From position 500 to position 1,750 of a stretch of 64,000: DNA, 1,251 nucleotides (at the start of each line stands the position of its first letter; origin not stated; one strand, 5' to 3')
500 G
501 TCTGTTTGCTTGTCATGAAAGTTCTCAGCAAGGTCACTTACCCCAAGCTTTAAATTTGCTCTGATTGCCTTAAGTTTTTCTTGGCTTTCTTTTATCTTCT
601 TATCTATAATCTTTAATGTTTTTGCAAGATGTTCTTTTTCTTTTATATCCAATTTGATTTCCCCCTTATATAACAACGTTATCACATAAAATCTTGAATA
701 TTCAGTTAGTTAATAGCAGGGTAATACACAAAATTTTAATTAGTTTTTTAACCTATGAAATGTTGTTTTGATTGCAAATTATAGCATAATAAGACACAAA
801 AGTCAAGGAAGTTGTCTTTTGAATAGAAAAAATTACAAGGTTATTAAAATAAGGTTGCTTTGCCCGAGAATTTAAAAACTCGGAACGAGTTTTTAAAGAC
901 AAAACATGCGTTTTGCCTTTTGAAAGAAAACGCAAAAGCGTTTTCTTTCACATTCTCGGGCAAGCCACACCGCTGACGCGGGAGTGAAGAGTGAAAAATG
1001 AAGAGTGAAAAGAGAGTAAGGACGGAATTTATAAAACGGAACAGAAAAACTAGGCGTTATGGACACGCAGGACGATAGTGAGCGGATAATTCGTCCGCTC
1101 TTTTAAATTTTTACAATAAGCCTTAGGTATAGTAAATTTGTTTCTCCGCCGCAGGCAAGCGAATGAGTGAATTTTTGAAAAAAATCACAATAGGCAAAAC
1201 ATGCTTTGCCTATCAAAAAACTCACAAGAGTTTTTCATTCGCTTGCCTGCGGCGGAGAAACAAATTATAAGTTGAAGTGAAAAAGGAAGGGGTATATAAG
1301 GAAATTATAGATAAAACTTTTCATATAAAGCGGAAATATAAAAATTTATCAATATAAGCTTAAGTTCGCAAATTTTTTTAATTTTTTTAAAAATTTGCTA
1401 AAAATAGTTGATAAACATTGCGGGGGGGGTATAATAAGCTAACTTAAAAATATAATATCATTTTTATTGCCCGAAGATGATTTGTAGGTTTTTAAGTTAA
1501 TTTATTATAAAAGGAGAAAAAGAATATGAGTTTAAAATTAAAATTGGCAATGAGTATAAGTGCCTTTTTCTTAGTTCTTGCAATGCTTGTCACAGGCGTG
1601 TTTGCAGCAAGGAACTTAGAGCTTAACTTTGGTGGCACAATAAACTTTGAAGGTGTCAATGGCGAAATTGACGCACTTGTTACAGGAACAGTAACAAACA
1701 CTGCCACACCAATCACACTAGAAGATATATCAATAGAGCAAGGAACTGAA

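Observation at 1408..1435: G8 homopolymer in the -35/-10 spacer of a secreted-protein gene: phase-variation candidate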

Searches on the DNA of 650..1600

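Call 39: search_rna_families(source=window, start=650, end=1600, threshold=evalue, max_evalue=1)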
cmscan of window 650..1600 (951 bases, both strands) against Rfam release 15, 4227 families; matches with E-value up to 1: 8.
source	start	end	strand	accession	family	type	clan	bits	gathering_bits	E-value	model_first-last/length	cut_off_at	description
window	1133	1267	-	RF03926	MIR1435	Gene; miRNA;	-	48.1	94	5.5e-06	1-186/186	no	MIR1435 microRNA precursor family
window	1138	1264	+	RF03224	MIR9560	Gene; miRNA;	-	37.2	74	1.3e-05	1-96/96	no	MIR9560 microRNA precursor family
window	1135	1268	+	RF04130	MIR7996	Gene; miRNA;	-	32.7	119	0.001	1-190/190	no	MIR7996 microRNA precursor family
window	1128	1308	-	RF03922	MIR2119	Gene; miRNA;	-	31.9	73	0.039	1-188/188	no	MIR2119 microRNA precursor family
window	1128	1269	-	RF04099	MIR837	Gene; miRNA;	-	31.8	117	0.00028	1-122/122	no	MIR837 microRNA precursor family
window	1132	1268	-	RF04205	MIR2606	Gene; miRNA;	-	29.6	139.7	0.038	1-165/165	no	MIR2606 microRNA precursor family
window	814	956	+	RF04182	GibS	Gene; sRNA;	-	25.1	115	0.45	1-142/142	no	GibS sRNA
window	1135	1266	-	RF00654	mir-216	Gene; miRNA;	CL00094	19.9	53.5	0.68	1-77/77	no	mir-216 microRNA precursor family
